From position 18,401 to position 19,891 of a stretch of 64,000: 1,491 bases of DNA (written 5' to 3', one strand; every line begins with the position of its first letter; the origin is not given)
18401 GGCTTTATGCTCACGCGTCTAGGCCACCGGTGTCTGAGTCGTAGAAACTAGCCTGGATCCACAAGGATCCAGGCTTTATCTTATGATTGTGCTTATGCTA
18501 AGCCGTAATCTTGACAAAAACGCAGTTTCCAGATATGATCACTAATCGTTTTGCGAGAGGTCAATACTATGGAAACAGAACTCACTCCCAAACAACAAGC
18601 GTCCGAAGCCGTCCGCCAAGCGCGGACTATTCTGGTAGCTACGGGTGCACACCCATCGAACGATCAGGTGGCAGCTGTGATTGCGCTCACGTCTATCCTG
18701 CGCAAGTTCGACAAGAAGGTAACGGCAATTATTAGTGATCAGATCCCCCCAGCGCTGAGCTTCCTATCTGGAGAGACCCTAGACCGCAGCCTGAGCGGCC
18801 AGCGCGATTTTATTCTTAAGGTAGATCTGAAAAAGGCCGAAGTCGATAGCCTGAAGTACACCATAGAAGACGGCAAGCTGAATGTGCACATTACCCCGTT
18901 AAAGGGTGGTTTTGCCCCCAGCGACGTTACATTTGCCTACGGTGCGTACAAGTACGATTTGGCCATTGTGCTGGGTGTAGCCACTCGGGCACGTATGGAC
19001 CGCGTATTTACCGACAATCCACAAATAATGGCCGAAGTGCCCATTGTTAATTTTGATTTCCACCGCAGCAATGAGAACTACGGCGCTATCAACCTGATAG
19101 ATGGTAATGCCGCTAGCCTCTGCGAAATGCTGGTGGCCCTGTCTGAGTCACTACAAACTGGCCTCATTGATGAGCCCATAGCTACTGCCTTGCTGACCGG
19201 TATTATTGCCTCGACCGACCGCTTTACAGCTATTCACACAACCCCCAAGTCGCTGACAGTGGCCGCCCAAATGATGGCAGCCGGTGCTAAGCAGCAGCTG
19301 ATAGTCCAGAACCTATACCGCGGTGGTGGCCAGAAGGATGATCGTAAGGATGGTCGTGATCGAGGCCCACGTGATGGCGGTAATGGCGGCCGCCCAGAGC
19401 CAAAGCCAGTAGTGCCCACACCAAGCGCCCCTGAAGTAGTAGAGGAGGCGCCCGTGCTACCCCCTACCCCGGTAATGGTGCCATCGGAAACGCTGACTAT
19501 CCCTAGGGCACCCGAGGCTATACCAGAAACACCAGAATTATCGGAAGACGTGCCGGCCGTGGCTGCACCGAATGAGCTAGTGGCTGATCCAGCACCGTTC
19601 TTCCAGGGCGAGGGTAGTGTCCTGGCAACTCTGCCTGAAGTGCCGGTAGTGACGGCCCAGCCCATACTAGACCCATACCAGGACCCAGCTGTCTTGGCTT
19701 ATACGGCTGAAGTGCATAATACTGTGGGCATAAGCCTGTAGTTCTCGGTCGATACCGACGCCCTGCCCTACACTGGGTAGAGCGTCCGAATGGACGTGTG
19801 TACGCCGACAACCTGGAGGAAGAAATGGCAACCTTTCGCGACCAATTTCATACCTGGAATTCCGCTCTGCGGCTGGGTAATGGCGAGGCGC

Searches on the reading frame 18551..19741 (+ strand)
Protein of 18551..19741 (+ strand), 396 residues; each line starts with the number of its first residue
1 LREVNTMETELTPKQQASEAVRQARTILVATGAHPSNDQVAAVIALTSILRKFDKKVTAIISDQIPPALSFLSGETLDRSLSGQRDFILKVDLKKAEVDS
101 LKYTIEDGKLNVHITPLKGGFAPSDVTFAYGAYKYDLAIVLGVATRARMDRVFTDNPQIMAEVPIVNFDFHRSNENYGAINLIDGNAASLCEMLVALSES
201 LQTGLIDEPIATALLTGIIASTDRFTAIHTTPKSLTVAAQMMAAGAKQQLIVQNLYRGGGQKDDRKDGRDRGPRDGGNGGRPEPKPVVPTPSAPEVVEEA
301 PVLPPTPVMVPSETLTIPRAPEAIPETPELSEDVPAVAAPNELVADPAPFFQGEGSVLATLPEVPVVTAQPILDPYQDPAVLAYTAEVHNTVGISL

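Call 71: search_protein_families(library=pfam, proteins=[window:18551-19741:+], max_evalue=0.0001)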
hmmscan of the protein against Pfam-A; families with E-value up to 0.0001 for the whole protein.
window:18551-19741:+ (396 aa): 1 family
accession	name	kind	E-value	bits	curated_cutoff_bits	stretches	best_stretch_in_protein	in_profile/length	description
PF01368.27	DHH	-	5e-07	30.5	28.1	1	27-218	2-125/125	DHH family, N-terminal domain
